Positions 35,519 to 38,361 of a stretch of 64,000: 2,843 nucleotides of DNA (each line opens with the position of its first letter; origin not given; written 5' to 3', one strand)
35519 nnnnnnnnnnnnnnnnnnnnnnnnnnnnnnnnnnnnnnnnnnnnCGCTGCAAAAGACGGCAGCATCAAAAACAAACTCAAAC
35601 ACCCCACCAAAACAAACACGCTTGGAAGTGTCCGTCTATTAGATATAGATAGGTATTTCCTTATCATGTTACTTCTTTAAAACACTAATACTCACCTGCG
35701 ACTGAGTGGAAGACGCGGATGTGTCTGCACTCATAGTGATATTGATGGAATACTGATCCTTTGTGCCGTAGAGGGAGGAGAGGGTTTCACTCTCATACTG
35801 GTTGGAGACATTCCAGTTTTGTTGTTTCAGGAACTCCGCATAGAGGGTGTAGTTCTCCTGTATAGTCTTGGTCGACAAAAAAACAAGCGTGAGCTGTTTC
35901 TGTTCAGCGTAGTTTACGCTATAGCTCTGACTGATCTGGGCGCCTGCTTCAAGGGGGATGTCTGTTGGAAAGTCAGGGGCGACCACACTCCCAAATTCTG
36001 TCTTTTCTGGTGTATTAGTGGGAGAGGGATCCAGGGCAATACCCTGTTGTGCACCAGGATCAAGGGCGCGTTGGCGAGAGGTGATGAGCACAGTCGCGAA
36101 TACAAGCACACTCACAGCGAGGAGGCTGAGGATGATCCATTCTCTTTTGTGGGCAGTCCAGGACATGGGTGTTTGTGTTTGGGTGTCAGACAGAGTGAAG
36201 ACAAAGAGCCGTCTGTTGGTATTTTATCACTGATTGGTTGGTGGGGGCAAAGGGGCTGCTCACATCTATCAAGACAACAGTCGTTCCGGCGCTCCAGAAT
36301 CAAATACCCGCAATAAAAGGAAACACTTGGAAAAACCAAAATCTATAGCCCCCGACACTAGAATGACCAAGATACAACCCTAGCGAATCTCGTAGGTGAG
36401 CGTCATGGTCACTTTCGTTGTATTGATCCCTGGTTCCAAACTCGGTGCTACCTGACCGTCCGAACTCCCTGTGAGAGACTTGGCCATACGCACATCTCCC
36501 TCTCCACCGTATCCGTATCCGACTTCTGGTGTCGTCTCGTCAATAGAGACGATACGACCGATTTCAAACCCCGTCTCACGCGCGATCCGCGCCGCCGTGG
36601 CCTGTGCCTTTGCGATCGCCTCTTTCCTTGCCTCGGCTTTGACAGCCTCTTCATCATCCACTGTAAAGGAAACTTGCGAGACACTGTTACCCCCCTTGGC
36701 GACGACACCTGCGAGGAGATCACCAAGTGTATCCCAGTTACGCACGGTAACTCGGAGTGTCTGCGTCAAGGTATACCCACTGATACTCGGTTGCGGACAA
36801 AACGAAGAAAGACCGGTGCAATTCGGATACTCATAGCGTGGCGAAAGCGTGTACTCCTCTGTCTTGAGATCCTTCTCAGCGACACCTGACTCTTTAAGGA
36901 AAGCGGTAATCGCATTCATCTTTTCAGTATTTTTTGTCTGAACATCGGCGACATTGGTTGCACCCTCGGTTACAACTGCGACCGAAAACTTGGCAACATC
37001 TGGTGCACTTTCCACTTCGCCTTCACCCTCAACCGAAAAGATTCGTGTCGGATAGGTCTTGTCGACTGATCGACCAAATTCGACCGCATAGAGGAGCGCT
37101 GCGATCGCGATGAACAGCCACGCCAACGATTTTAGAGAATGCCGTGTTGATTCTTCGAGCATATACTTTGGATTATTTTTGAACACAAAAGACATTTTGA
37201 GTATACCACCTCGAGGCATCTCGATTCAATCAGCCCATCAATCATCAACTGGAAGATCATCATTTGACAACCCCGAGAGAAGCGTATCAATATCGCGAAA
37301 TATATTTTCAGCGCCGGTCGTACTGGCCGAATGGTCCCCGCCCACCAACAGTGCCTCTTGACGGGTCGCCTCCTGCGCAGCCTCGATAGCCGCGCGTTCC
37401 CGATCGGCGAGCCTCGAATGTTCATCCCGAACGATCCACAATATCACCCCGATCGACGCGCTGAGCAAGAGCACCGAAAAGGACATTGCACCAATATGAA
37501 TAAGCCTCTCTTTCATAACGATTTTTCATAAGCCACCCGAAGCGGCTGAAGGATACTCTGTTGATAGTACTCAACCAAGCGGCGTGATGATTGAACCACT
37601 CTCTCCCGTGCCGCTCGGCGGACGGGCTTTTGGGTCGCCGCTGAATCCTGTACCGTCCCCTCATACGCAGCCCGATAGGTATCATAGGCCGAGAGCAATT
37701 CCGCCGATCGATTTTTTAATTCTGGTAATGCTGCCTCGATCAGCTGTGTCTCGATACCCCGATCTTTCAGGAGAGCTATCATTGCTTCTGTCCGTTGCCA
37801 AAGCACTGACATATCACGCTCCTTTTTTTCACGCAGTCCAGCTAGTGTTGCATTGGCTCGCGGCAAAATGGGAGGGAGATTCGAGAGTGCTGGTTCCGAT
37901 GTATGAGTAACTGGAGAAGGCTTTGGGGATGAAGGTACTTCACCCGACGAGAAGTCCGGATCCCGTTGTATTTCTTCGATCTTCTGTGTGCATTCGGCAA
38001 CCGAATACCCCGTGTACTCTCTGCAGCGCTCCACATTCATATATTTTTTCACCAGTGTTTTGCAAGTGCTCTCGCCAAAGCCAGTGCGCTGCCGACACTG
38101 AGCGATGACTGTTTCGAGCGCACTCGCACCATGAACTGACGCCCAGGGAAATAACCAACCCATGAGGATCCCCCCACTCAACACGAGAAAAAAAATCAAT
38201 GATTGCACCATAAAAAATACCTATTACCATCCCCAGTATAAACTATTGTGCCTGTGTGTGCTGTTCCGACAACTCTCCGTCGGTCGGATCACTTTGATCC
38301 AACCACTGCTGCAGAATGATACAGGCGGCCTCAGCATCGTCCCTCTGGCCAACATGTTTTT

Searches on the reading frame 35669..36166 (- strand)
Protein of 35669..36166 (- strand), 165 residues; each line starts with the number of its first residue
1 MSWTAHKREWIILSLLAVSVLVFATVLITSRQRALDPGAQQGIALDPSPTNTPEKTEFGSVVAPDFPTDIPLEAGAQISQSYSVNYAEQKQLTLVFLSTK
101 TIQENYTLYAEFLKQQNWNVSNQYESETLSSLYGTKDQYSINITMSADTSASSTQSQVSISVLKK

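Call 4: search_protein_families(library=pfam, proteins=[window:35669-36166:-], max_evalue=0.1)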
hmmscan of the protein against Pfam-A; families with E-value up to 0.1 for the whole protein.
window:35669-36166:- (165 aa): 2 families
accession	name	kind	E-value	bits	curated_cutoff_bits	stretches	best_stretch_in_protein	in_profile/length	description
PF07614.16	DUF1577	-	0.019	14.6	25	1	110-165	7-62/256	Protein of unknown function (DUF1577)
PF14070.11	YjfB_motility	-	0.096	13.2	27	0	145-165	4-24/57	Putative motility protein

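Call 15: search_protein_families(library=ncbifam, proteins=[window:35669-36166:-], max_evalue=0.01)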
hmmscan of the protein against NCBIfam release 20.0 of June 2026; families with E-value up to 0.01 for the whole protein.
window:35669-36166:- (165 aa): 0 families

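Call 60: find_homologous_proteins(query=window:35669-36166:-, max_evalue=0.001)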
Query window:35669-36166:- (165 aa): 92 proteins with E <= 0.001 among 133 candidates.
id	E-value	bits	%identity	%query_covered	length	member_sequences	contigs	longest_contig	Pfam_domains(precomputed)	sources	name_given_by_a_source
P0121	5.2e-99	346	100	100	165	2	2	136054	-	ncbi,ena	-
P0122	2.0e-81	289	82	100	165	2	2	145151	PF27226.1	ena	-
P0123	2.1e-45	172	59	76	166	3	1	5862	PF27226.1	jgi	-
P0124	1.2e-43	166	66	68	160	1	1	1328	PF27226.1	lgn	-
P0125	5.1e-43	164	65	68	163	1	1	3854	-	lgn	-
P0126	1.3e-42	163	64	66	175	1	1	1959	PF27226.1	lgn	-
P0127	2.0e-42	162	54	93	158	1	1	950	-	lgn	-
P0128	2.4e-42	162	65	68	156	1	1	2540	PF27226.1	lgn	-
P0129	4.2e-42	161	49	98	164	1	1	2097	PF27226.1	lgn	-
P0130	4.2e-42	161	54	94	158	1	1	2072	-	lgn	-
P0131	6.6e-42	161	67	68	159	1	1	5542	PF27226.1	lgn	-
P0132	9.8e-42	160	51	98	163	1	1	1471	PF27226.1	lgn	-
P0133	1.1e-41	160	50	97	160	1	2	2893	PF27226.1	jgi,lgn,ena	-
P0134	1.5e-41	160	54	93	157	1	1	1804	PF27226.1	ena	-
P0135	2.3e-41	159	52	98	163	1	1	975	PF27226.1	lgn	-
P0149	2.6e-40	156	51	94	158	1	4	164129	-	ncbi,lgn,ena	-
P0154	8.2e-40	154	53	92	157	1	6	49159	-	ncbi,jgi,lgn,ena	-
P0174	3.2e-38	149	59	70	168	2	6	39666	PF27226.1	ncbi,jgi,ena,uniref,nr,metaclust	ncbi:MAG: hypothetical protein A2675_01745 [Candidatus Yonathbacteria bacterium RIFCSPHIGHO2_01_FULL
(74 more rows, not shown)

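Call 61: find_encoding_contigs(protein=P0122, flank=10000, max_places=3)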
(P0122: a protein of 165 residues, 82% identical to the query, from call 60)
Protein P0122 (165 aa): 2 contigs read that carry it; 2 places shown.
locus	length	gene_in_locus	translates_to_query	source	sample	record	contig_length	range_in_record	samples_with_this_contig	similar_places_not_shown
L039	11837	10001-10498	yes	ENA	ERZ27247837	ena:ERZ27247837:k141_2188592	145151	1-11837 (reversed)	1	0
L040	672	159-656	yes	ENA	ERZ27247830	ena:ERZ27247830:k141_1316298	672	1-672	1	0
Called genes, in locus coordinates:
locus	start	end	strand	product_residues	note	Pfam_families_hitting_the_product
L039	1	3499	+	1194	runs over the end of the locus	PF04997:RNA_pol_Rpb1_1, PF00623:RNA_pol_Rpb1_2, PF04983:RNA_pol_Rpb1_3, PF05000:RNA_pol_Rpb1_4 (weak), PF04998:RNA_pol_Rpb1_5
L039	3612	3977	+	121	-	-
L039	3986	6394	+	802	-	PF13491:FtsK_4TM, PF17854:FtsK_alpha, PF01580:FtsK_SpoIIIE, PF09397:FtsK_gamma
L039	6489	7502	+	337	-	PF12844:HTH_19 (weak), PF13413:HTH_25, PF13560:HTH_31 (weak), PF09136:Glucodextran_B (faint)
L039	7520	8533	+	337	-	PF00154:RecA_N, PF08423:Rad51, PF06745:ATPase (faint), PF01637:ATPase_2 (weak), PF27531:MT3502_N (weak), PF21096:RecA_C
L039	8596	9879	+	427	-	PF13406:SLT_2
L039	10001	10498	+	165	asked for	PF27226:AF_1845 (weak)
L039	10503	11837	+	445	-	?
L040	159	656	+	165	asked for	PF27226:AF_1845 (weak)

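Call 62: find_encoding_contigs(protein=P0121, flank=10000, max_places=4)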
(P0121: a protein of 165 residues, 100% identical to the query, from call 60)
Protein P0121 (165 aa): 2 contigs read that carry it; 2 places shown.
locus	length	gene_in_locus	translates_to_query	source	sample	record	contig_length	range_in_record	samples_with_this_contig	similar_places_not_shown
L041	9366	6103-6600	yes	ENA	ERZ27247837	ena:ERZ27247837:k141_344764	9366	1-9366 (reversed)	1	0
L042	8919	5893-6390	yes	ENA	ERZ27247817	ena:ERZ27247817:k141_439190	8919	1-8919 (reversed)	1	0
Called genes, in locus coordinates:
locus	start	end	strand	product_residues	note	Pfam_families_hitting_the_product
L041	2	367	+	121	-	?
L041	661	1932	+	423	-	PF00344:SecY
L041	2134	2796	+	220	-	PF00406:ADK, PF13207:AAA_17, PF13238:AAA_18 (weak)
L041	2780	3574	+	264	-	PF00557:Peptidase_M24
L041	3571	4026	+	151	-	PF03652:RuvX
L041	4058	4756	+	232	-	-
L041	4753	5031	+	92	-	-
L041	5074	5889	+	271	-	PF04402:SIMPL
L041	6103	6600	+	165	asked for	-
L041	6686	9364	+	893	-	?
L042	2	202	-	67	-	?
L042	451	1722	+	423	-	PF00344:SecY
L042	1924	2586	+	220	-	PF00406:ADK, PF13207:AAA_17, PF13238:AAA_18 (weak)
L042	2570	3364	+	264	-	PF00557:Peptidase_M24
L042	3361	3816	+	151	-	PF03652:RuvX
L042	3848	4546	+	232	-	-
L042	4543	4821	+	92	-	-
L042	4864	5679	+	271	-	PF04402:SIMPL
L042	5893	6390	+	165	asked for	-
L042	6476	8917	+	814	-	?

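Call 70: find_encoding_contigs(protein=P0149, flank=5000, max_places=2)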
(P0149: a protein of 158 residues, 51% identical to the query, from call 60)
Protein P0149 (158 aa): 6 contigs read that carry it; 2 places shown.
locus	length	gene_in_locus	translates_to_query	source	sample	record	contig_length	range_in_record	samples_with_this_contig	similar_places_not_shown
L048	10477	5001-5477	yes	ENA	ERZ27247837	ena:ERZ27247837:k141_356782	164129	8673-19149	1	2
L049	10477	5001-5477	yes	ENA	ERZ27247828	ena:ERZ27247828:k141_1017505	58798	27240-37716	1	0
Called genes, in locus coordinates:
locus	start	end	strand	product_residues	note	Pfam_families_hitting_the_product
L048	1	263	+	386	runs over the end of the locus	-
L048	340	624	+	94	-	PF02686:GatC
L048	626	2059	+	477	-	PF01425:Amidase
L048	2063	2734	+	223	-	-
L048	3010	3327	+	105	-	-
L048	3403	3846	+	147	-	-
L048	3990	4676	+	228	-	PF00961:LAGLIDADG_1 (faint), PF14528:LAGLIDADG_3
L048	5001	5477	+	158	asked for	-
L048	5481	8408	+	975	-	PF07676:PD40 (faint)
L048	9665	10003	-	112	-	PF00293:NUDIX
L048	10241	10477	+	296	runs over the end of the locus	PF03462:PCRF, PF00472:RF-1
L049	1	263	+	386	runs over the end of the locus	-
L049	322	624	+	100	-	PF02686:GatC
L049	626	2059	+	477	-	PF01425:Amidase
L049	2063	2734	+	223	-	-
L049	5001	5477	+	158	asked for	-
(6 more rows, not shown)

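Call 71: find_encoding_contigs(protein=P0174, flank=5000, max_places=2)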
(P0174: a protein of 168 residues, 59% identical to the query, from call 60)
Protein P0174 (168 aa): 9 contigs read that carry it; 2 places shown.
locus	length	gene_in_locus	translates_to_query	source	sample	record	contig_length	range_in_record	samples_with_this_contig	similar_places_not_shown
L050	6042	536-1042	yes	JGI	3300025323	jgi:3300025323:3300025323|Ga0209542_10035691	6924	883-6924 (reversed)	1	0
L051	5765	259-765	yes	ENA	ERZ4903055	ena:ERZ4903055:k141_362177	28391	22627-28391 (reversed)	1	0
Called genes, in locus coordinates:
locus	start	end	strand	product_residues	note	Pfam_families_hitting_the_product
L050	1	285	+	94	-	?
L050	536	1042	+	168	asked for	PF27226:AF_1845 (weak)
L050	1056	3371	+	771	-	PF01839:FG-GAP (faint), PF13517:FG-GAP_3, PF07705:CARDB (weak)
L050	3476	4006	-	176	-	PF00719:Pyrophosphatase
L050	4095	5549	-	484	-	PF08529:NusA_N, PF00575:S1, PF13184:KH_NusA_1st, PF26594:KH_NusA_2nd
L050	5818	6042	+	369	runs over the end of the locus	?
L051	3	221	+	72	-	?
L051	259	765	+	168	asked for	PF27226:AF_1845 (weak)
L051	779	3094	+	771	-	PF01839:FG-GAP (faint), PF13517:FG-GAP_3, PF07705:CARDB (weak)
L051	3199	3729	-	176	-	PF00719:Pyrophosphatase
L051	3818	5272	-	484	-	PF08529:NusA_N, PF00575:S1, PF13184:KH_NusA_1st, PF26594:KH_NusA_2nd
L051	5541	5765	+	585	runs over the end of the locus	PF05157:MshEN, PF00437:T2SSE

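Call 72: find_encoding_contigs(protein=P0154, flank=5000, max_places=2)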
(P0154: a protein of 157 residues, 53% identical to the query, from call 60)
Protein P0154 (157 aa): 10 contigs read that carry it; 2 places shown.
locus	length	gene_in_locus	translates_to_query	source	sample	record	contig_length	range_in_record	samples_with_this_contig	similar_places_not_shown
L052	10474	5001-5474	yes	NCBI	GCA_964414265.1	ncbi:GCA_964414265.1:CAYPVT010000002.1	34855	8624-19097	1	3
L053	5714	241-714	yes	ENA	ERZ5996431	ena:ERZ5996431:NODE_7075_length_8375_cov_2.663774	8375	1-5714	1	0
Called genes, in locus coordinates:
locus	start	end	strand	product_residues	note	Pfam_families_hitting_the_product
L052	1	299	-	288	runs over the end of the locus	PF02481:DNA_processg_A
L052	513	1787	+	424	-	PF02403:Seryl_tRNA_N, PF00587:tRNA-synt_2b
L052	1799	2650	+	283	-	-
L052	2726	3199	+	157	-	-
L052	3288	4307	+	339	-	PF01207:Dus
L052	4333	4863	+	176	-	-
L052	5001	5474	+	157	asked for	-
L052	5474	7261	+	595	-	PF07705:CARDB (weak)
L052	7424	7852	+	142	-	-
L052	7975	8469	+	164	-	-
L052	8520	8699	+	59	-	-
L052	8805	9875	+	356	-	PF03215:Rad17 (faint), PF05496:RuvB_N, PF06068:TIP49 (faint), PF13177:DNA_pol3_delta2 (weak), PF00004:AAA, PF13173:AAA_14 (faint), PF13401:AAA_22 (faint), PF13177:DNA_pol3_delta2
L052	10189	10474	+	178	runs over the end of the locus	PF01327:Pep_deformylase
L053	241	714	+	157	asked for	-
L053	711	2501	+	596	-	PF07705:CARDB (weak)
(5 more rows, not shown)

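Call 82: predict_structure(protein=L042:6491-7150:+)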
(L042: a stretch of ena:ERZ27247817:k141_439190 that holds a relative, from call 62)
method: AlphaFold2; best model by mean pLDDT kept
length: 220 residues; sequences in the alignment: 1
mean_pLDDT: 38.4   pTM: 0.38
mean pLDDT of the five models: 38.4, 36.6, 36.1, 34.0, 32.4
residues with pLDDT >= 90: 0; 70-90: 0; 50-70: 38; < 50: 182
segments of 3 or more residues with pLDDT < 50: 1-95, 118-122, 128-134, 148-151, 156-220
pLDDT, mean of each block of 10 residues (from residue 1): 26 32 37 29 26 38 40 34 30 43 54 53 48 48 50 45 31 42 39 35 31 31
secondary structure, 60 per line:
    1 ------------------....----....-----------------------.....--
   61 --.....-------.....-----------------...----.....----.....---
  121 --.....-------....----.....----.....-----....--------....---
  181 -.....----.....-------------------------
elements in order: E19-22 E27-30 E54-58 E63-67 E75-79 E97-99 E104-108 E113-117 E123-127 E135-138 E143-147 E152-156 E162-165 E174-177 E182-186 E191-195

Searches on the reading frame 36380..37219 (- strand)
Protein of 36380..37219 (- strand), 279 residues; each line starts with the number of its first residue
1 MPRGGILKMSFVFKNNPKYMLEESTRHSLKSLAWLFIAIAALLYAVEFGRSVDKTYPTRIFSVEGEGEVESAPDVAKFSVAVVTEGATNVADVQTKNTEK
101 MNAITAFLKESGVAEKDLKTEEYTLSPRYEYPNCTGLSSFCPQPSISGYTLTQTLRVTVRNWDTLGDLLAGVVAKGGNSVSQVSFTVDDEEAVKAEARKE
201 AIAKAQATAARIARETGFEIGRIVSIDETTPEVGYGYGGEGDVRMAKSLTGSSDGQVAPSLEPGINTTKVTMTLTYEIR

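Call 4: search_protein_families(library=pfam, proteins=[window:36380-37219:-], max_evalue=0.1)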
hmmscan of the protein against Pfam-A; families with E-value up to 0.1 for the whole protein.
window:36380-37219:- (279 aa): 1 family
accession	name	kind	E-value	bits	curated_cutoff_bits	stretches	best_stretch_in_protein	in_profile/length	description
PF04402.19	SIMPL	-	2.5e-47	162.2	25.2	1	62-276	2-205/205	Protein of unknown function (DUF541)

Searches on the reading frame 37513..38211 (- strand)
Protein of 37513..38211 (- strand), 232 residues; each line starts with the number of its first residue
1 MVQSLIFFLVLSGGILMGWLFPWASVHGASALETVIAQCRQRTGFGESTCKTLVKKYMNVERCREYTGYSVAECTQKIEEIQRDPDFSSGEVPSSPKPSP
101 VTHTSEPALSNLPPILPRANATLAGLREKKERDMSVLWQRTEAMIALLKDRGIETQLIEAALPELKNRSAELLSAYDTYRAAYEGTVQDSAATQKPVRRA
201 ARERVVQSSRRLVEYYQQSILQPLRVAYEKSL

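Call 4: search_protein_families(library=pfam, proteins=[window:37513-38211:-], max_evalue=0.1)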
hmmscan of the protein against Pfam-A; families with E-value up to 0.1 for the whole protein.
window:37513-38211:- (232 aa): 1 family
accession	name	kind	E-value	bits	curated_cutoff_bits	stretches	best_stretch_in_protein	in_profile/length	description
PF25025.1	EF-Ts_N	-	0.01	16.2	33.2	0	62-82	19-39/60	Elongation factor Ts, mitochondrial, N-terminal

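Call 15: search_protein_families(library=ncbifam, proteins=[window:37513-38211:-], max_evalue=0.01)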
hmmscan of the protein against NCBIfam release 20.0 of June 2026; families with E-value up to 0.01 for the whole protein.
window:37513-38211:- (232 aa): 0 families
